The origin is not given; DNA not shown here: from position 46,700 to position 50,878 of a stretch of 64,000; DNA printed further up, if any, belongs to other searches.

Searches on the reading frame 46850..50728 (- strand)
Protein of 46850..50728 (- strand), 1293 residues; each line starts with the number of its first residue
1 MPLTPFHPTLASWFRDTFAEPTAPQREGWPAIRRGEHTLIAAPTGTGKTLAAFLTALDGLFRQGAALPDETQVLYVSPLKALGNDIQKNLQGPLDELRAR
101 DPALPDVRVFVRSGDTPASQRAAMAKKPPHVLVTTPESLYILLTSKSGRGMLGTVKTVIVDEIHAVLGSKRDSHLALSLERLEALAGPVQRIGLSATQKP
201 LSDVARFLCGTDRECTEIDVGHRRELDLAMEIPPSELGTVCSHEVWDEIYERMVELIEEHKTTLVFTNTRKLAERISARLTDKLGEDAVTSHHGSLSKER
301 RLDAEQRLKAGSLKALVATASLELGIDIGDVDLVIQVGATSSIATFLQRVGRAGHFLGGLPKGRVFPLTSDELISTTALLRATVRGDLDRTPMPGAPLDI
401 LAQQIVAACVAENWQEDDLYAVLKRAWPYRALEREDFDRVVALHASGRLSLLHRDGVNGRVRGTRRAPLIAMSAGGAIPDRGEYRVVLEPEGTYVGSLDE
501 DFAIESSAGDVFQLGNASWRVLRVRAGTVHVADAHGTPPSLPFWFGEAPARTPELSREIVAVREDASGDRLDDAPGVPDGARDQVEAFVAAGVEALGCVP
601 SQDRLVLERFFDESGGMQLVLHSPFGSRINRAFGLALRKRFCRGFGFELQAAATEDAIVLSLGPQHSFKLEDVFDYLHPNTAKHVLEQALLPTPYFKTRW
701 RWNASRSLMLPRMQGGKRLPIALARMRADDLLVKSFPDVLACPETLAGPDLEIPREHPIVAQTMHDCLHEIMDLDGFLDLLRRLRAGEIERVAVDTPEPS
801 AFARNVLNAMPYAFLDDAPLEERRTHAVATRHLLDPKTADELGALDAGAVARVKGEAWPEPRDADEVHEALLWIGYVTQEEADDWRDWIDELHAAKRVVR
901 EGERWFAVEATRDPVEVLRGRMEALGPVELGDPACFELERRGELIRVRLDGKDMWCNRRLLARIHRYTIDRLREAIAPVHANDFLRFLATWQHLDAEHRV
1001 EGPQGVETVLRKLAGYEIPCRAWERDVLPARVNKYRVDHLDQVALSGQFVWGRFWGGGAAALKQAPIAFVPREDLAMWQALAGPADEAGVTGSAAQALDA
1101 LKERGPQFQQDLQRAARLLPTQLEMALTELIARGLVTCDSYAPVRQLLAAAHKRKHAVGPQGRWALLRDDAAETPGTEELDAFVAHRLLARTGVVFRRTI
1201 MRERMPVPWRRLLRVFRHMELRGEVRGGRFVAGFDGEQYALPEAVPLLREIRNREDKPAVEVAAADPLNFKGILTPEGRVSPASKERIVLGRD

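Call 31: search_protein_families(library=pfam, proteins=[window:46850-50728:-], max_evalue=0.0001)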
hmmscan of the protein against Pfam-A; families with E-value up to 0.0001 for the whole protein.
window:46850-50728:- (1293 aa): 8 families
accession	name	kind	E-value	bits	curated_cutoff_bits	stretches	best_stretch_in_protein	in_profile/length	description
PF08494.16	DEAD_assoc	-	4.9e-49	167.2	23.5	1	599-803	1-191/191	DEAD/H associated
PF19306.5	WH_Lhr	-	3.8e-32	111.4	27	1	384-538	4-165/168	Large helicase-related protein, winged helix domain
PF00270.35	DEAD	-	4.2e-32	111.6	26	1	23-199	2-161/167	DEAD/DEAH box helicase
PF23234.1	WH4_Lhr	-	7.1e-25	86.9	27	1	1181-1258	8-85/87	Large helicase-related protein, winged-helix domain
PF00271.37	Helicase_C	-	1.9e-20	73.6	23.5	1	251-355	4-108/110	Helicase conserved C-terminal domain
PF23235.1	WH3_Lhr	-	1.2e-11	45.2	27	1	984-1064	6-82/95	Large helicase-related protein, winged-helix domain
PF04851.21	ResIII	-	2.7e-08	34.3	22.5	1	33-198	21-162/164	Type III restriction enzyme, res subunit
PF22590.2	Cas3-like_C_2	-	7.5e-06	26.6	27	1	260-353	2-101/106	CRISPR-associated nuclease/helicase Cas3, C-terminal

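Call 37: find_homologous_proteins(query=window:46850-50728:-, max_evalue=1e-50)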
Query window:46850-50728:- (1293 aa): 8000 proteins with E <= 1e-50 among 8000 candidates; the best 120 are listed.
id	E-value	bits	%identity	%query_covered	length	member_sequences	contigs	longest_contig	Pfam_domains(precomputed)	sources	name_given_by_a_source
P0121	0.0e+0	2932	100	100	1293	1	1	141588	PF00270.36,PF23234.2,PF00271.38,PF22590.3,PF19306.6,PF08494.17,PF04851.22,PF23235.2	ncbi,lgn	-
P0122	0.0e+0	2456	84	100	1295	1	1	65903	PF00270.36,PF23234.2,PF00271.38,PF22590.3,PF19306.6,PF08494.17,PF04851.22,PF23235.2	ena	-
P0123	0.0e+0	2426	82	100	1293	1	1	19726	PF00270.36,PF23234.2,PF00271.38,PF22590.3,PF19306.6,PF08494.17,PF04851.22,PF23235.2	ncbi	-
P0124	0.0e+0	2371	80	100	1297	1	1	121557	PF00270.36,PF23234.2,PF00271.38,PF22590.3,PF19306.6,PF08494.17,PF04851.22,PF23235.2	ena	-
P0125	0.0e+0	2320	79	99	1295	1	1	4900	PF00270.36,PF23234.2,PF00271.38,PF19306.6,PF08494.17,PF04851.22,PF23235.2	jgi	jgi:ATP-dependent Lhr-like helicase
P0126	0.0e+0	2051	72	99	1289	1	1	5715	PF00270.36,PF23234.2,PF00271.38,PF19306.6,PF08494.17,PF04851.22,PF23235.2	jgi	jgi:ATP-dependent Lhr-like helicase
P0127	0.0e+0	1946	67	100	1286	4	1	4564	PF00270.36,PF23234.2,PF00271.38,PF22590.3,PF19306.6,PF08494.17,PF04851.22,PF23235.2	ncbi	-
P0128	0.0e+0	1928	68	100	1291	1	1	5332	PF00270.36,PF23234.2,PF00271.38,PF22590.3,PF19306.6,PF08494.17,PF04851.22,PF23235.2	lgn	-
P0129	0.0e+0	1920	67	100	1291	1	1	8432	PF00270.36,PF23234.2,PF00271.38,PF19306.6,PF08494.17,PF04851.22,PF23235.2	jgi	jgi:ATP-dependent helicase Lhr and Lhr-like helicase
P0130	0.0e+0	1894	66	100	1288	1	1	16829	PF00270.36,PF23234.2,PF00271.38,PF22590.3,PF19306.6,PF08494.17,PF04851.22,PF23235.2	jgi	jgi:ATP-dependent Lhr-like helicase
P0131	0.0e+0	1894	66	100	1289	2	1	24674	PF00270.36,PF23234.2,PF00271.38,PF19306.6,PF08494.17,PF04851.22,PF23235.2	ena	-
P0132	0.0e+0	1893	66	100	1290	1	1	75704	PF00270.36,PF23234.2,PF00271.38,PF22590.3,PF19306.6,PF08494.17,PF04851.22,PF23235.2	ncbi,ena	-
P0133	0.0e+0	1892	66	100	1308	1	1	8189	PF00270.36,PF23234.2,PF00271.38,PF22590.3,PF19306.6,PF08494.17,PF23235.2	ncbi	-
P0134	0.0e+0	1888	66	100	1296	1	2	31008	PF00270.36,PF23234.2,PF00271.38,PF22590.3,PF19306.6,PF08494.17,PF04851.22,PF23235.2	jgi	jgi:ATP-dependent Lhr-like helicase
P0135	0.0e+0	1886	66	100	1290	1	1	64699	PF00270.36,PF23234.2,PF00271.38,PF22590.3,PF19306.6,PF08494.17,PF04851.22,PF23235.2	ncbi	-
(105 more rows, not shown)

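Call 38: find_encoding_contigs(protein=P0121, flank=10000, max_places=3)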
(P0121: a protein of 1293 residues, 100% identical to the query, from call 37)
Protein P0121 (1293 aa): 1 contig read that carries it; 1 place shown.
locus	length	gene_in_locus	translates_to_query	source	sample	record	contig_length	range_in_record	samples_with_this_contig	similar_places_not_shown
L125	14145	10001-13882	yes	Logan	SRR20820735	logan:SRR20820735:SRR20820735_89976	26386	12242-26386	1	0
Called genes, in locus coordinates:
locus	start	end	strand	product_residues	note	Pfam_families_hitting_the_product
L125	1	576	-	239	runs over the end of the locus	PF01027:Bax1-I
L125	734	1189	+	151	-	-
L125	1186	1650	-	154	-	-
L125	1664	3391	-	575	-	PF13620:CarboxypepD_reg (weak)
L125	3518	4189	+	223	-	PF20181:DUF6544, PF21900:DUF6920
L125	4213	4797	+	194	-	PF07638:Sigma70_ECF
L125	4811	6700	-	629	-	-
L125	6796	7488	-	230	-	PF01177:Asp_Glu_race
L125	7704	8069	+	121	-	PF12840:HTH_20, PF01022:HTH_5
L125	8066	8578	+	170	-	PF08327:AHSA1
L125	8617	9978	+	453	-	-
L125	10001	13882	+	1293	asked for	PF00270:DEAD, PF04851:ResIII, PF00271:Helicase_C, PF22590:Cas3-like_C_2 (weak), PF19306:WHD_Lhr, PF08494:DEAD_assoc, PF23235:WHD_3rd_Lhr, PF23234:WHD_4th_Lhr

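Call 39: find_encoding_contigs(protein=P0122, flank=10000, max_places=3)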
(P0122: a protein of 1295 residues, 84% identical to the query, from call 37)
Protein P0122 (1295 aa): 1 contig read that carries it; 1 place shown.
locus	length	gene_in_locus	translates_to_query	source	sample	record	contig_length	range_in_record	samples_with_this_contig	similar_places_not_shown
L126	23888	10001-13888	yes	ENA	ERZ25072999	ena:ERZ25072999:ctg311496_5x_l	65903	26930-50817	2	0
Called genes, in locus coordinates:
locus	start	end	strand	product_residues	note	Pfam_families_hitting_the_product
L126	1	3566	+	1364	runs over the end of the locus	PF00069:Pkinase, PF07714:PK_Tyr_Ser-Thr, PF07719:TPR_2 (faint), PF14559:TPR_19 (faint)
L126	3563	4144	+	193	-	PF08281:Sigma70_r4_2 (weak), PF04545:Sigma70_r4 (weak)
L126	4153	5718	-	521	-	-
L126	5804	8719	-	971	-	PF00082:Peptidase_S8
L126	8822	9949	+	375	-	-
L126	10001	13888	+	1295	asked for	PF00270:DEAD, PF04851:ResIII, PF00271:Helicase_C, PF22590:Cas3-like_C_2 (faint), PF19306:WHD_Lhr, PF08494:DEAD_assoc, PF23235:WHD_3rd_Lhr, PF23234:WHD_4th_Lhr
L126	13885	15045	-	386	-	PF01436:NHL (faint)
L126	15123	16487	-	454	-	-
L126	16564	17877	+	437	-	PF00211:Guanylate_cyc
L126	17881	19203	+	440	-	-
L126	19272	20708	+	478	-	PF04185:Phosphoesterase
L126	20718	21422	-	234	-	PF07963:N_methyl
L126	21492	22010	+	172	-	-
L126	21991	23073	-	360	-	PF13487:HD_5, PF01966:HD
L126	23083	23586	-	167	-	PF00009:GTP_EFTU (weak), PF00025:Arf, PF00071:Ras, PF08477:Roc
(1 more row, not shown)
